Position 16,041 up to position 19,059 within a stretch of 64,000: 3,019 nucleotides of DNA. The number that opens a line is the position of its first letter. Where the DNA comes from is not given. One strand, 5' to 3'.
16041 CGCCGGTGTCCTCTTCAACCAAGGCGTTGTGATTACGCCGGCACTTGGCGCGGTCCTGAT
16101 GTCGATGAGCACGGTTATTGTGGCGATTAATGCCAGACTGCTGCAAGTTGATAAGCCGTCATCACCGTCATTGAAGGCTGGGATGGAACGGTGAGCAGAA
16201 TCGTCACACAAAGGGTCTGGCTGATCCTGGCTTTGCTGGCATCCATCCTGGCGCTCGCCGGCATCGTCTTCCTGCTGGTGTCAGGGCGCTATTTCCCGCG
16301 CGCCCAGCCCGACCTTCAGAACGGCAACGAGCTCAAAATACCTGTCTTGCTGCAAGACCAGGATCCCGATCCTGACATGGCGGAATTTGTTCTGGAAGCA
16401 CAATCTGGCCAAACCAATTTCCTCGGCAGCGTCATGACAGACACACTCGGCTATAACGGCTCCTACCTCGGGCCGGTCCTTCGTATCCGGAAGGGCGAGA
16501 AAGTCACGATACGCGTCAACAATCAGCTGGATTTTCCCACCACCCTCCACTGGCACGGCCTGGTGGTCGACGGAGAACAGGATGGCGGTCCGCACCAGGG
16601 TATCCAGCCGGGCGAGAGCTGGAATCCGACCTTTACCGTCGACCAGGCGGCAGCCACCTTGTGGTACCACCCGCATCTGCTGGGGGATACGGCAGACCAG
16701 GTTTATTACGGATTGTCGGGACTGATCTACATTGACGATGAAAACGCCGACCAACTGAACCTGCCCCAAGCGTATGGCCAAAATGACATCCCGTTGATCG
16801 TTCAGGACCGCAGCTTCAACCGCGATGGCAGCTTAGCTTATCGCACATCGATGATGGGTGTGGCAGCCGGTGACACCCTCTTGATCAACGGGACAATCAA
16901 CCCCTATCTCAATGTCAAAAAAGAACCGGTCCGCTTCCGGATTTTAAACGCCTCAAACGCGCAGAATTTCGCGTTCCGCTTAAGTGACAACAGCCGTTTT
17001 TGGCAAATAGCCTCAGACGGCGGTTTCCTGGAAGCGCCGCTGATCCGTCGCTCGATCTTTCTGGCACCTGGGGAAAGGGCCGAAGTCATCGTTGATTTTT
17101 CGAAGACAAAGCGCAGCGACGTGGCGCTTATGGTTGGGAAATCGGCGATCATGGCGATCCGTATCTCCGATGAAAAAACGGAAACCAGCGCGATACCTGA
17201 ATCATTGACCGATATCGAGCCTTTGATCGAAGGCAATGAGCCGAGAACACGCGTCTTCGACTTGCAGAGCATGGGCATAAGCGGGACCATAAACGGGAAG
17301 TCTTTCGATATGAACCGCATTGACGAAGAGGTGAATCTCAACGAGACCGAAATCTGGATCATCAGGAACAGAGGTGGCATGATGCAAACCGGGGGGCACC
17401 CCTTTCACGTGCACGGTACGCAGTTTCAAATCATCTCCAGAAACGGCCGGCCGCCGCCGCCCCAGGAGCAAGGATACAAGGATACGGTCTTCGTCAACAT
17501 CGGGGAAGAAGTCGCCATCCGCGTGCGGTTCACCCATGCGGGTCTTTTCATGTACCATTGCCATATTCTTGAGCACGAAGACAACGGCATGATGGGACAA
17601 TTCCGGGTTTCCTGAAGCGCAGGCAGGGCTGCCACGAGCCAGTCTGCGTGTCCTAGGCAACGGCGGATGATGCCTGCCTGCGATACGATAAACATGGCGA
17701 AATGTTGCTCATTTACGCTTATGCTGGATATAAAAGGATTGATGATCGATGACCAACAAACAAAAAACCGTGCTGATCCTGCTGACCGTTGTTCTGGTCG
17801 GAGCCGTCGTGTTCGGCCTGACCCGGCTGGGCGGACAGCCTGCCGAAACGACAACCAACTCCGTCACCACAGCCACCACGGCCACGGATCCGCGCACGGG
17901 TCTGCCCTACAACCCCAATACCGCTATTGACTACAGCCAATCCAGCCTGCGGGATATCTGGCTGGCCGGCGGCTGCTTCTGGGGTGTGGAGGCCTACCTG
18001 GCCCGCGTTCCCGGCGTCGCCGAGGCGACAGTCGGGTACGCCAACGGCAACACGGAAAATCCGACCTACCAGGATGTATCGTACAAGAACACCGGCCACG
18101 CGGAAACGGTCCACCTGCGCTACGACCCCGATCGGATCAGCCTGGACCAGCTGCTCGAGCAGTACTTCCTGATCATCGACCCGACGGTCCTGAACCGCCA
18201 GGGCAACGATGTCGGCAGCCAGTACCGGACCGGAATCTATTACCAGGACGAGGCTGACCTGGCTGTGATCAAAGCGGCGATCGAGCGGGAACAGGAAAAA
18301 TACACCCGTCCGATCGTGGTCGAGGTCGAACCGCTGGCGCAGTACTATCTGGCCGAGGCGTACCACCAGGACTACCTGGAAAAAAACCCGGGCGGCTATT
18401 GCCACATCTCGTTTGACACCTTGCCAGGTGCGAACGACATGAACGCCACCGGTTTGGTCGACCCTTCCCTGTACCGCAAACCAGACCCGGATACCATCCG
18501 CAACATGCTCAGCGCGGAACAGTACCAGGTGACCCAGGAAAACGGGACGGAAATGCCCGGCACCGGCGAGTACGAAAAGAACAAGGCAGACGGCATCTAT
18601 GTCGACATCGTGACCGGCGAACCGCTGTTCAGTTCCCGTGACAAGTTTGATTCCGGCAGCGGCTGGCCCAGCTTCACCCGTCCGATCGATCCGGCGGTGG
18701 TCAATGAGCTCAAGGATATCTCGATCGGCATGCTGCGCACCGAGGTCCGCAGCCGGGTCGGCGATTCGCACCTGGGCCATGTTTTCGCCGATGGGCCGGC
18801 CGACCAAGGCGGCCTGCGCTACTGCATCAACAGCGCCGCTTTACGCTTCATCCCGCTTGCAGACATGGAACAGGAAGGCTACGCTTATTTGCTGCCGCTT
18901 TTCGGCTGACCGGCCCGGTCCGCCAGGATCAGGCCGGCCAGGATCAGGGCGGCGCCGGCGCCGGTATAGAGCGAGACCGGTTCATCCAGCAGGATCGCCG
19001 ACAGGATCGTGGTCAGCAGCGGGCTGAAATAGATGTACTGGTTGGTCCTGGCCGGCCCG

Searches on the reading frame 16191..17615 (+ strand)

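Call 80: search_protein_families(library=pfam, proteins=[window:16191-17615:+], max_evalue=0.00001)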
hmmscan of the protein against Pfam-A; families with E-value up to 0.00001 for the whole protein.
window:16191-17615:+ (474 aa): 3 families
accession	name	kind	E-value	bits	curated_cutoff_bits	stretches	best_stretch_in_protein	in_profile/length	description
PF07732.21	Cu-oxidase_3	-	3.9e-35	120.9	21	1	70-185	2-118/119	Multicopper oxidase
PF07731.20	Cu-oxidase_2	-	2.3e-33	115.3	20.4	1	362-473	23-133/137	Multicopper oxidase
PF00394.28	Cu-oxidase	-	1.6e-08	35.2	21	1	226-310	35-128/157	Multicopper oxidase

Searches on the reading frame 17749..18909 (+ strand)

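Call 80: search_protein_families(library=pfam, proteins=[window:17749-18909:+], max_evalue=0.00001)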
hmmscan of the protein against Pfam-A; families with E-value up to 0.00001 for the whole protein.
window:17749-18909:+ (386 aa): 2 families
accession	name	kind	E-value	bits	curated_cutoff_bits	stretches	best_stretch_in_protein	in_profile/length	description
PF01625.27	PMSR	-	1.4e-61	207.6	23.7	1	70-219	2-153/153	Peptide methionine sulfoxide reductase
PF01641.26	SelR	-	1.8e-46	157.3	24.9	1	254-369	1-116/116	SelR domain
